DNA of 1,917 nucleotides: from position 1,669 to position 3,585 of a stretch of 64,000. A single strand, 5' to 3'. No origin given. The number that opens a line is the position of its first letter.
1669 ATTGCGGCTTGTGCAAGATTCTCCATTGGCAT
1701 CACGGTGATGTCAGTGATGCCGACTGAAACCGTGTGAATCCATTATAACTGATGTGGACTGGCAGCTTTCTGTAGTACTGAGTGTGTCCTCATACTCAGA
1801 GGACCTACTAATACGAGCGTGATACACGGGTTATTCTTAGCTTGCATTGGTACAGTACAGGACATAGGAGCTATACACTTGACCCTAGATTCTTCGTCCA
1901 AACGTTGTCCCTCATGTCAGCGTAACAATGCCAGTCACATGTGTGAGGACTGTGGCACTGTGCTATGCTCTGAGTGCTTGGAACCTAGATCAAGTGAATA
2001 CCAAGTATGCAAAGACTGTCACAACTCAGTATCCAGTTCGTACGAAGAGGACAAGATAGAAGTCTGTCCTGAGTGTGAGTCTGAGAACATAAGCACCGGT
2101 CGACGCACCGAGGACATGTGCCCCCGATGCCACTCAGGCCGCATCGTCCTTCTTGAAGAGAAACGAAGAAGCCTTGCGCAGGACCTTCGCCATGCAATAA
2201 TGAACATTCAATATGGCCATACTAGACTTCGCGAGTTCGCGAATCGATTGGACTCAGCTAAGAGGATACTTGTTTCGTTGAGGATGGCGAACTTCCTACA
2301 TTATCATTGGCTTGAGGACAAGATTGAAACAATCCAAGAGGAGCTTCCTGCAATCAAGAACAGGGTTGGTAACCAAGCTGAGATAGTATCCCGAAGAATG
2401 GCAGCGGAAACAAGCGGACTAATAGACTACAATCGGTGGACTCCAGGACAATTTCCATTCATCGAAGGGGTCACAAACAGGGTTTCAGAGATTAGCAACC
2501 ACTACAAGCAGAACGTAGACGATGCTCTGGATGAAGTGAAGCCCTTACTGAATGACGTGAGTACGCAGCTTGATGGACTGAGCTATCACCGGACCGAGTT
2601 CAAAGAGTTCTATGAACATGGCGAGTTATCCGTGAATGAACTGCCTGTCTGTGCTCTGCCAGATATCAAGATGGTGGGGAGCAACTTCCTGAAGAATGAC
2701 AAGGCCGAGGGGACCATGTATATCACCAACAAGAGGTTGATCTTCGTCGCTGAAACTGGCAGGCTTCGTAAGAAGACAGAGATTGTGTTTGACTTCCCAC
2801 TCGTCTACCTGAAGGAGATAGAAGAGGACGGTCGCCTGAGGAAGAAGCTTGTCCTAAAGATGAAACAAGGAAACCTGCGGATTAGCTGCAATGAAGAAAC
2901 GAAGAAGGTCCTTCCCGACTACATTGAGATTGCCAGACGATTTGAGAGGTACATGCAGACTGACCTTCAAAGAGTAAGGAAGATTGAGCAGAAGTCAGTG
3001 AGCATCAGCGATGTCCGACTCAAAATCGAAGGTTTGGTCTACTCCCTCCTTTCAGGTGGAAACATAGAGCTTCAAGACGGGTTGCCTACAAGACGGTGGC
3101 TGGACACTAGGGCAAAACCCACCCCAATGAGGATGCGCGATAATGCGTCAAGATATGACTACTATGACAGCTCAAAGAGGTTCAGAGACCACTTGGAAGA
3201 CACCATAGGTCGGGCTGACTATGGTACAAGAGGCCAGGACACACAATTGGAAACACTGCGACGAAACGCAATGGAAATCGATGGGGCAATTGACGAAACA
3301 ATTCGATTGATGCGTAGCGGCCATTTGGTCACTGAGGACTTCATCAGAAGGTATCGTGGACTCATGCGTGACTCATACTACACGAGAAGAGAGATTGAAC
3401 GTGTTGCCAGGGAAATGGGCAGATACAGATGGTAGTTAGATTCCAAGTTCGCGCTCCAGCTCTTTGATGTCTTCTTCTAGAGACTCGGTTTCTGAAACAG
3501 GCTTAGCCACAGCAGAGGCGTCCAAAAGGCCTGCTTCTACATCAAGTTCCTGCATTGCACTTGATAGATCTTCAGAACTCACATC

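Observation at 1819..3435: Zinc-finger / coiled-coil / GLUE-like protein abutting ESCRT-III: a candidate missing upstream ESCRT module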

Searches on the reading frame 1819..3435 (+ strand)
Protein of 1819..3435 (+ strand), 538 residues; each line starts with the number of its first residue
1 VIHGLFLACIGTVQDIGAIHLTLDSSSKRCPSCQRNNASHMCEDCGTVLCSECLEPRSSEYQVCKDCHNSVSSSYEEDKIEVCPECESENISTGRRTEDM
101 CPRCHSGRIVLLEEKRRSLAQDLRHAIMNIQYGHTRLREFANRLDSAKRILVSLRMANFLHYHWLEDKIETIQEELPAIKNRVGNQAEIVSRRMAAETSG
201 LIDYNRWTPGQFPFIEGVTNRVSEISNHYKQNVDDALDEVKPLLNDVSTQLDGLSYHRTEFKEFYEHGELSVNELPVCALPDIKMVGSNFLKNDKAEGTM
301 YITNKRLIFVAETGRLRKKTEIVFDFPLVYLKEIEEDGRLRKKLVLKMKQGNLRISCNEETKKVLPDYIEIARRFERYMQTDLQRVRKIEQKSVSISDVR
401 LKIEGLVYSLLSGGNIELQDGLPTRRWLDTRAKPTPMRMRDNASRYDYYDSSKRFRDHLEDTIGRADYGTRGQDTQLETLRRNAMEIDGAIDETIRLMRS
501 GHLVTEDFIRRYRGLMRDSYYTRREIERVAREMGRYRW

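Call 3: search_protein_families(library=pfam, proteins=[window:1819-3435:+], max_evalue=1)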
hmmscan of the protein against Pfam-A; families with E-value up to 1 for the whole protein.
window:1819-3435:+ (538 aa): 11 families
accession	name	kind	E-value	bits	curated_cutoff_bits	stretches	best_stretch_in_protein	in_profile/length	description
PF12773.13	DZR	-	0.00011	22.7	27.3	2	50-104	1-44/45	Double zinc ribbon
PF00643.29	zf-B_box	-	0.00031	21.3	24.1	1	27-54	3-30/42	B-box zinc finger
PF02893.26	GRAM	-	0.0008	19.7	23.6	1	291-340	24-73/112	GRAM domain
PF14470.12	bPH_3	-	0.018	15.9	23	1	294-356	19-79/95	Bacterial PH domain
PF11605.14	Vps36_ESCRT-II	-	0.039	14.6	24.1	1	269-329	9-69/92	Vacuolar protein sorting protein 36 Vps36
PF21098.3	PH-GRAM_MTMR6-like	-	0.042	14.4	23.5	1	289-322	10-41/92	MTMR6-9, GRAM domain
PF24458.1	DUF7573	-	0.043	14.2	30.2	1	61-87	11-37/39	Domain of unknown function (DUF7573)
PF04714.18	BCL_N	-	0.092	13.1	25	1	382-403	22-43/49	BCL7, N-terminal conserver region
PF13747.11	DUF4164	-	0.14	13.1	27.2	1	94-148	26-80/89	Domain of unknown function (DUF4164)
PF01363.27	FYVE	-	0.46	11.1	27.8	1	24-88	5-63/67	FYVE zinc finger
PF14369.11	Zn_ribbon_19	-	0.83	10.3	30.8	1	66-88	7-29/35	zinc-ribbon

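Call 4: search_solved_structures(query=window:1819-3435:+, max_evalue=10, show_alignments=2)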
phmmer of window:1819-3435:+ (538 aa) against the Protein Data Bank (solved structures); distinct sequences matched with E-value up to 10: 36.
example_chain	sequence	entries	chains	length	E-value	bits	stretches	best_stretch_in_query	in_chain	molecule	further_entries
2k4d_A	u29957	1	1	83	0.067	15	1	14-72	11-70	E3 ubiquitin-protein ligase CBL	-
4a49_A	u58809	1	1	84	0.074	14.8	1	15-71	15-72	E3 ubiquitin-protein ligase CBL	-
7oqy_Y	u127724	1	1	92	0.16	13.7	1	48-118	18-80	DNA-directed RNA polymerase, subunit M (RpoM-2)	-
2ldr_A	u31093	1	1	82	0.2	13.4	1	15-71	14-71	E3 ubiquitin-protein ligase CBL-B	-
1wfk_A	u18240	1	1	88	0.43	12.3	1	38-75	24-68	zinc finger, FYVE domain containing 19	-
8ams_C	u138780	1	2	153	0.96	11.1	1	28-62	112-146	Tripartite motif-containing protein 2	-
4ppe_A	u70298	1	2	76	1.4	10.6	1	35-72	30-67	E3 ubiquitin-protein ligase RNF4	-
3ng2_A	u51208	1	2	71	1.6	10.4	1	35-72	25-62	RING finger protein 4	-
4a4b_A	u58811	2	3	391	1.7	10.4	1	18-71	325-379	E3 UBIQUITIN-PROTEIN LIGASE CBL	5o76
2ea6_A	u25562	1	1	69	1.9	10.2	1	35-72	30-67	RING finger protein 4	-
2y1m_A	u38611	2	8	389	2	10.1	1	18-71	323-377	E3 UBIQUITIN-PROTEIN LIGASE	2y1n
4a4c_A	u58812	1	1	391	2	10.1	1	18-71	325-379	E3 UBIQUITIN-PROTEIN LIGASE CBL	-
8ieg_A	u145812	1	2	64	2.2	10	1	29-74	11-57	E3 ubiquitin-protein ligase BRE1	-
1hyi_A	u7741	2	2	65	2.2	10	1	26-71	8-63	ENDOSOME-ASSOCIATED PROTEIN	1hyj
2xeu_A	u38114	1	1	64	2.3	9.9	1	36-72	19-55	RING FINGER PROTEIN 4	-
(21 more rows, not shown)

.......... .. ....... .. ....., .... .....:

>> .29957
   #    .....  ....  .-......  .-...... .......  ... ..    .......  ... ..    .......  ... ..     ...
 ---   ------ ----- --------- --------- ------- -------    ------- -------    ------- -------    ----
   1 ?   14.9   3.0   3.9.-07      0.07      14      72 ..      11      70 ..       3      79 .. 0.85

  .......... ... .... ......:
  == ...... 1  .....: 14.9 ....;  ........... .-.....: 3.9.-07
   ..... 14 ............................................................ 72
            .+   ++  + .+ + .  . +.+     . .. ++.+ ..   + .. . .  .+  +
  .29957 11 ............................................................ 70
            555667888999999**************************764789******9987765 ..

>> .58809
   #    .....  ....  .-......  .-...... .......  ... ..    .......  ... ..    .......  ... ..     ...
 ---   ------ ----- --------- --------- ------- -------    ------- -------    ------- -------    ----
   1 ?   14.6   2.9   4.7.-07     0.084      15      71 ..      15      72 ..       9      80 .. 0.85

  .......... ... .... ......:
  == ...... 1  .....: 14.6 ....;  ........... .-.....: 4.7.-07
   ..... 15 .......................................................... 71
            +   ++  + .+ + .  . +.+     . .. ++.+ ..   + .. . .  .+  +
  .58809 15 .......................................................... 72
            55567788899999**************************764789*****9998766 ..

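Call 5: find_homologous_proteins(query=window:1819-3435:+, max_evalue=0.001)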
Query window:1819-3435:+ (538 aa): 166 proteins with E <= 0.001 among 8000 candidates; the best 120 are listed.
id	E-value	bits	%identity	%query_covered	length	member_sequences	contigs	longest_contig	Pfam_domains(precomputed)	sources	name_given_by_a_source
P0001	0.0e+0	1062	93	93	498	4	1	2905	-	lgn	-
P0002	6.8e-268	908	80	93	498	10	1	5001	-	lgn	-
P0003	8.9e-268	907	81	91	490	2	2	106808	-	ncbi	ncbi:MAG: hypothetical protein ACXADO_04980 [Candidatus Thorarchaeota archaeon]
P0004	3.4e-249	846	82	86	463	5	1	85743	-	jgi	-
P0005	1.3e-239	814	69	96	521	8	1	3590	-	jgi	-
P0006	9.7e-237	805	69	96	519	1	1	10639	PF00643.30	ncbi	ncbi:MAG: B-box zinc finger protein [Candidatus Thorarchaeota archaeon]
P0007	6.1e-236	802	67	96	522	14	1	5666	-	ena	-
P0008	5.1e-226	769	67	93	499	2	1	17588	-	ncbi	-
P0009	1.3e-220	752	80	78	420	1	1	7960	-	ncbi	ncbi:MAG: hypothetical protein ACFFC0_02480 [Promethearchaeota archaeon]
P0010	8.0e-216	736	80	76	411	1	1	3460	-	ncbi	ncbi:MAG: hypothetical protein ACFFB7_06435 [Candidatus Sifarchaeia archaeon]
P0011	3.3e-215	734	64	96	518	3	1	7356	-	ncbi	ncbi:MAG: hypothetical protein ACFFAY_09145 [Promethearchaeota archaeon]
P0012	1.3e-214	732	63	96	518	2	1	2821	-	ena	-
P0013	2.7e-213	727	67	88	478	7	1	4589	-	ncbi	ncbi:MAG: hypothetical protein ACW975_07395 [Candidatus Thorarchaeota archaeon]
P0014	9.9e-213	726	64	93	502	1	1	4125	-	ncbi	ncbi:MAG: hypothetical protein ACFE7R_07670 [Candidatus Hodarchaeota archaeon]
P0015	2.7e-212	724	61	97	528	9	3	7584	-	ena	-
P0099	1.9e-182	626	51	96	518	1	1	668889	-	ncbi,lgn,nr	ncbi:MAG: hypothetical protein BAJATHORv1_10428 [Candidatus Thorarchaeota archaeon]|nr:MAG: hypothet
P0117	1.8e-170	586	51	95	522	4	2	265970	-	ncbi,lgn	ncbi:MAG: hypothetical protein R6V83_05105 [Candidatus Thorarchaeota archaeon]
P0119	8.2e-169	581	52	94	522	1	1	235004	-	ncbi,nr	ncbi:MAG: hypothetical protein HXY34_03170 [Candidatus Thorarchaeota archaeon]|nr:hypothetical prote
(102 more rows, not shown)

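Call 20: find_encoding_contigs(protein=P0099, flank=6000, max_places=2)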
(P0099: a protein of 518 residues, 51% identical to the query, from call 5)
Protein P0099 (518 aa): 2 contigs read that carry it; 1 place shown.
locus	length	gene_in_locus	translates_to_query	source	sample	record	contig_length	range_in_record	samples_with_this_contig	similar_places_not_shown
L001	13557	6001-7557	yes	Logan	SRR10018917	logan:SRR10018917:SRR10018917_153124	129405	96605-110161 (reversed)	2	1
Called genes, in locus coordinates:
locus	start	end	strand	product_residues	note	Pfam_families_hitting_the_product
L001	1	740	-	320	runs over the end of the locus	PF08271:Zn_Ribbon_TF, PF00382:TFIIB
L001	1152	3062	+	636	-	PF03485:Arg_tRNA_synt_N, PF00750:tRNA-synt_1d, PF05746:DALR_1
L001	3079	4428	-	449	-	PF01523:PmbA_TldD_1st, PF19290:PmbA_TldD_2nd, PF19289:PmbA_TldD_3rd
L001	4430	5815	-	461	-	PF01523:PmbA_TldD_1st, PF19290:PmbA_TldD_2nd, PF19289:PmbA_TldD_3rd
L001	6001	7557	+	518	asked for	-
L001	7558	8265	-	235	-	PF03357:Snf7 (weak)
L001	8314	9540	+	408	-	PF00004:AAA, PF17862:AAA_lid_3, PF09336:Vps4_C (weak)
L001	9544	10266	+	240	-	PF05871:ESCRT-II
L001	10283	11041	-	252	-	PF04157:EAP30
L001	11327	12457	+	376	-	-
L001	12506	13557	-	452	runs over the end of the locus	PF01336:tRNA_anti-codon, PF00152:tRNA-synt_2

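Call 21: find_encoding_contigs(protein=P0117, flank=6000, max_places=2)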
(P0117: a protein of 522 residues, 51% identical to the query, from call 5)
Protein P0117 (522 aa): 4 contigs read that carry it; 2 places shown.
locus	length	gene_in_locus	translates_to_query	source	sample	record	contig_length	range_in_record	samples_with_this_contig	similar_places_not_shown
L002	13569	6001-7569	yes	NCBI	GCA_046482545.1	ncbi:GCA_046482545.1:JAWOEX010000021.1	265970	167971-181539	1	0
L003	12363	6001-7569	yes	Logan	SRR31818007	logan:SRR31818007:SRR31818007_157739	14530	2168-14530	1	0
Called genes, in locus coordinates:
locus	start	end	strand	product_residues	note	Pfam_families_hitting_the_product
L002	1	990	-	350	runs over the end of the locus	PF08271:Zn_Ribbon_TF, PF00382:TFIIB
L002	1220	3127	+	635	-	PF03485:Arg_tRNA_synt_N, PF00750:tRNA-synt_1d, PF05746:DALR_1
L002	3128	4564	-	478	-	PF01523:PmbA_TldD_1st, PF19290:PmbA_TldD_2nd (weak), PF19289:PmbA_TldD_3rd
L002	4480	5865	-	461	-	PF01523:PmbA_TldD_1st, PF19290:PmbA_TldD_2nd, PF19289:PmbA_TldD_3rd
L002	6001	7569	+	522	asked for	-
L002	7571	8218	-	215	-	PF03357:Snf7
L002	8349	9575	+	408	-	PF04212:MIT (weak), PF09336:Vps4_C (faint), PF13191:AAA_16 (faint), PF00004:AAA, PF17862:AAA_lid_3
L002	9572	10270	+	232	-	PF05871:ESCRT-II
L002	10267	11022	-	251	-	PF04157:EAP30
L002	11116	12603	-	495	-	PF01336:tRNA_anti-codon, PF00152:tRNA-synt_2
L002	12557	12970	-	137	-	PF12802:MarR_2 (weak)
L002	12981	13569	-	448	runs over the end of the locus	PF01555:N6_N4_Mtase (faint)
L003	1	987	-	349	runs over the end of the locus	PF08271:Zn_Ribbon_TF, PF00382:TFIIB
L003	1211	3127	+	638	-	PF03485:Arg_tRNA_synt_N, PF00750:tRNA-synt_1d, PF05746:DALR_1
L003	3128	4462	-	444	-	PF01523:PmbA_TldD_1st, PF19290:PmbA_TldD_2nd (weak), PF19289:PmbA_TldD_3rd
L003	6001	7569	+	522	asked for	-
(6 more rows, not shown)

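Call 22: find_encoding_contigs(protein=P0119, flank=6000, max_places=2)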
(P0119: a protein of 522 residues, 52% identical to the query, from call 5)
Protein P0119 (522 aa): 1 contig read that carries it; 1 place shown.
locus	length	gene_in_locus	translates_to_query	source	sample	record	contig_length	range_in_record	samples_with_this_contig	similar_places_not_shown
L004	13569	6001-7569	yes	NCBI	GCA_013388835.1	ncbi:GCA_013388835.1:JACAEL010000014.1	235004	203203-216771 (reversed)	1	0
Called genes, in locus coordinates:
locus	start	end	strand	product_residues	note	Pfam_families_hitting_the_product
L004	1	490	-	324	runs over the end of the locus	PF08271:Zn_Ribbon_TF, PF00382:TFIIB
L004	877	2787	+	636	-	PF03485:Arg_tRNA_synt_N, PF00750:tRNA-synt_1d, PF05746:DALR_1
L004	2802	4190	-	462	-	PF01523:PmbA_TldD_1st, PF19290:PmbA_TldD_2nd, PF19289:PmbA_TldD_3rd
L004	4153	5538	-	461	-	PF01523:PmbA_TldD_1st, PF19290:PmbA_TldD_2nd, PF19289:PmbA_TldD_3rd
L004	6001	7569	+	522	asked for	-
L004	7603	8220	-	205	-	PF03357:Snf7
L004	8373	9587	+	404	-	PF04212:MIT (weak), PF00004:AAA, PF17862:AAA_lid_3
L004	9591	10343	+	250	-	PF05871:ESCRT-II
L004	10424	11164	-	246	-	PF04157:EAP30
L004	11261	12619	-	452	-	PF01336:tRNA_anti-codon, PF00152:tRNA-synt_2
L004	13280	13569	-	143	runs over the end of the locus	-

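Call 25: predict_structure(alignment_id=A1)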
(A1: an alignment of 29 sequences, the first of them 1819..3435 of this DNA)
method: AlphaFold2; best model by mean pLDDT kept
length: 538 residues; sequences in the alignment: 29
mean_pLDDT: 73.9   pTM: 0.49
mean pLDDT of the five models: 73.9, 73.9, 72.8, 71.5, 71.2
residues with pLDDT >= 90: 122; 70-90: 241; 50-70: 99; < 50: 76
segments of 3 or more residues with pLDDT < 50: 1-26, 343-346, 415-450, 464-468
pLDDT, mean of each block of 10 residues (from residue 1): 31 30 48 72 82 80 82 60 81 81 83 88 92 92 86 65 81 90 93 89 84 90 94 92 88 67 75 73 75 77 85 76 79 60 50 75 77 68 68 82 90 54 33 34 34 59 49 75 93 94 89 95 90 62
secondary structure, 60 per line:
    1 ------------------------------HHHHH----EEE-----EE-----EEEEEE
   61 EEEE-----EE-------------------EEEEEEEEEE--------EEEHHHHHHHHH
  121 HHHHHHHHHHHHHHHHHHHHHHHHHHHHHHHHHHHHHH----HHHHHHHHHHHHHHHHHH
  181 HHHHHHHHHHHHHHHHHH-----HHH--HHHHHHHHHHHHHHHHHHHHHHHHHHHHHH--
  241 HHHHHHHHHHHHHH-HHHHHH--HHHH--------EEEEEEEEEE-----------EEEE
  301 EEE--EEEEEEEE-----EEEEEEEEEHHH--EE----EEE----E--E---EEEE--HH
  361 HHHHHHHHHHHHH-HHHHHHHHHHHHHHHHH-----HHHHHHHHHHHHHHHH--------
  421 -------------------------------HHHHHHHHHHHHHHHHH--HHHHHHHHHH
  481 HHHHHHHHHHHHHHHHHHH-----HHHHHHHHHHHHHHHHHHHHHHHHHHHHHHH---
elements in order: H31-35 E40-42 E55-64 E91-100 E109-111 H112-158 H163-198 H209-238 H241-254 H256-261 H264-267 E276-285 E297-303 E306-313 E319-327 E339-341 E353-356 H359-373 H375-391 H397-412 H452-468 H471-499 H505-535

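Call 28: fold_search(model_id=the predicted structure, library=pdb)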
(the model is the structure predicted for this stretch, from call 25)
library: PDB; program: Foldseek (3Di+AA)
matches with E <= 10: 317; with E <= 0.001: 2
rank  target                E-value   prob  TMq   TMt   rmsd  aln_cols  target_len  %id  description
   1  6l30                  7.8e-05  1.00  0.17  0.17  26.4       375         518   11  Crystal structure of the epithelial cell transforming 2 (ECT2) (released 2020-01-01)
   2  5yqr                  4.7e-04  1.00  0.16  0.29  18.0       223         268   11  Crystal structure of the PH-like domain of Lam6 (released 2018-01-31)
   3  4gzu_B                1.5e-03  0.99  0.18  0.22  21.6       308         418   10  Crystal structure of the DH-PH-PH domain of FARP2 (released 2013-03-13)
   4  1rj2_D                1.5e-03  0.96  0.15  0.22  23.0       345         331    9  Crystal structure of the DH/PH fragment of Dbs without bound GTPase (released 2004-06-29)
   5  1ki1_B                1.6e-03  0.77  0.12  0.17  21.7       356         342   11  Guanine Nucleotide Exchange Region of Intersectin in Complex with Cdc42 (released 2002-05-29)
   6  2dx1                  1.8e-03  0.95  0.17  0.21  23.3       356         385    9  Crystal structure of RhoGEF protein Asef (released 2007-01-02)
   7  2pz1                  2.3e-03  0.98  0.19  0.23  23.5       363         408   11  Crystal Structure of Auto-inhibited Asef (released 2007-08-21)
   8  4gzu_A                3.8e-03  0.96  0.17  0.21  23.0       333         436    9  Crystal structure of the DH-PH-PH domain of FARP2 (released 2013-03-13)
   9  7csr_A                4.0e-03  0.97  0.18  0.21  21.1       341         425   10  Structure of Ephexin4 R676L (released 2021-02-24)
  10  1rj2_A                5.1e-03  0.80  0.15  0.22  21.1       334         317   10  Crystal structure of the DH/PH fragment of Dbs without bound GTPase (released 2004-06-29)
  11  4d0n_B                6.3e-03  0.90  0.17  0.23  19.0       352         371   11  AKAP13 (AKAP-Lbc) RhoGEF domain in complex with RhoA (released 2014-05-21)
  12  1x86_E                7.7e-03  0.84  0.15  0.22  20.6       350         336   10  Crystal Structure of the DH/PH domains of Leukemia-associated RhoGEF in complex with RhoA (released 2004-09-21)
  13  5gnh_B                8.5e-03  1.00  0.13  0.13   8.0       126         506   18  Myotubularin-related protein 2 (released 2017-07-26)
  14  2hth_B                8.9e-03  1.00  0.13  0.48   8.8       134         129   14  Structural basis for ubiquitin recognition by the human EAP45/ESCRT-II GLUE domain (released 2006-10-24)
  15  5a3f_C                8.9e-03  0.60  0.13  0.10  20.3       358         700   11  Crystal structure of the dynamin tetramer (released 2015-08-26)
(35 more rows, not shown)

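Call 35: search_protein_representatives(alignment_id=A1)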
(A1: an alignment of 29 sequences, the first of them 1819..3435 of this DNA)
Query: 29 sequences, 522 profile positions. Proteins with E-value up to 0.001 (for the whole library): 119; up to 1e-10: 88; up to 1e-30: 50. The best 119 are listed.
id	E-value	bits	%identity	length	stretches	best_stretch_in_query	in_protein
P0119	2.5e-236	801.8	-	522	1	1-519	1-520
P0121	1.0e-222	756.9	-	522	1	3-521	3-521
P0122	2.3e-201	686.5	-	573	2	1-414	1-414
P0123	1.1e-122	426.8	-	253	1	1-253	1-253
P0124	2.9e-116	405.7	-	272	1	253-522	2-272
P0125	6.1e-95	335.3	-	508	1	6-514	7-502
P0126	3.3e-69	250.4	-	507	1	8-478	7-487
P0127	1.8e-66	241.4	-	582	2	6-423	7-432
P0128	1.2e-61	225.4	-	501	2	6-400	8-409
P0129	2.9e-60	220.9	-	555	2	3-406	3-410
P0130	4.3e-60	220.3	-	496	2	4-395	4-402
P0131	5.9e-60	219.9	-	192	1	328-517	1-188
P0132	2.6e-58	214.4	-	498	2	6-397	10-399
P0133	2.8e-56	207.7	-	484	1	8-466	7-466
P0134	1.8e-48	181.9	-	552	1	8-514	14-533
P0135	9.8e-46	172.9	-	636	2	9-409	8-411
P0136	2.6e-45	171.5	-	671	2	5-480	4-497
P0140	1.9e-44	168.7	-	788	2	7-472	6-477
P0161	2.3e-34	135.4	-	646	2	7-450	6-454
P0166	2.6e-32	128.6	-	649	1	7-392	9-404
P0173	8.0e-29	117.1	-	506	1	6-515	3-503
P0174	1.3e-28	116.4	-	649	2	4-407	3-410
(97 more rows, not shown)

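Call 36: list_cluster_members(proteins=[P0125, P0127, P0134, P0135, P0136, P0140, P0161, P0166, P0174, P0173])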
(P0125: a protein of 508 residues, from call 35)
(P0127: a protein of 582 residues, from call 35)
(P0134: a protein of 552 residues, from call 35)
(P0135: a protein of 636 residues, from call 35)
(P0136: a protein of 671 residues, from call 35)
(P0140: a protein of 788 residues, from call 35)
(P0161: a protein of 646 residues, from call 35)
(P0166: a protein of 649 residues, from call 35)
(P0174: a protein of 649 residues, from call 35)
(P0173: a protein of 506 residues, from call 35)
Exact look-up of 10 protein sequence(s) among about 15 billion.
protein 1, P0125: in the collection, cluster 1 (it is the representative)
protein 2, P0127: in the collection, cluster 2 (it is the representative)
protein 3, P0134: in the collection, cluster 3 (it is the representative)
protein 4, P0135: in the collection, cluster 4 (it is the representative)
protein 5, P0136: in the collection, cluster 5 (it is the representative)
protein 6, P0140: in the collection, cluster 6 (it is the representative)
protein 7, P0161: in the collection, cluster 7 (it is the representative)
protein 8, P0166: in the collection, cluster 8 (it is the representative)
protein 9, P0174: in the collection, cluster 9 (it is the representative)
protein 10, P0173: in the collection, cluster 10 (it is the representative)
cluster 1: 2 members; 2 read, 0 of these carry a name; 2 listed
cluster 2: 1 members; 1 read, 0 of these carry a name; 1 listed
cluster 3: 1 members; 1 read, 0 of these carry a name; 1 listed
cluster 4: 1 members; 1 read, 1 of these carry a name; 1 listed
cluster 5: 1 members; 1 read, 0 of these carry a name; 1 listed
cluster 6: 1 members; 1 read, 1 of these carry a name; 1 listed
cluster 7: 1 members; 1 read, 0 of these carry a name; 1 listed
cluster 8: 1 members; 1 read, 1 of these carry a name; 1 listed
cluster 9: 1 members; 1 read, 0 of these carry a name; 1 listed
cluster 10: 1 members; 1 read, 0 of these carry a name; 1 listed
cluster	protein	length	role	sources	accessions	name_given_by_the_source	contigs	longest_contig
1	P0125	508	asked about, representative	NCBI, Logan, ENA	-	-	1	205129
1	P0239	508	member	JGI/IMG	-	-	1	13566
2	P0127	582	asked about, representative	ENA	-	-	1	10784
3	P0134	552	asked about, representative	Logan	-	-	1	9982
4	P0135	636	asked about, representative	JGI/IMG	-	hypothetical protein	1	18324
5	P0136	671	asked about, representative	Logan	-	-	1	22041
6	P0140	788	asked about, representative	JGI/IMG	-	hypothetical protein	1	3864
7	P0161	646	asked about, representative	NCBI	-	-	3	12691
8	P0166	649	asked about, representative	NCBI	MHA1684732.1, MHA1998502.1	MAG: hypothetical protein ACTSUE_27585 [Promethearchaeota archaeon]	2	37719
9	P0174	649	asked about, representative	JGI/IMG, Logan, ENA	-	-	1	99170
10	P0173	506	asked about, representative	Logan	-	-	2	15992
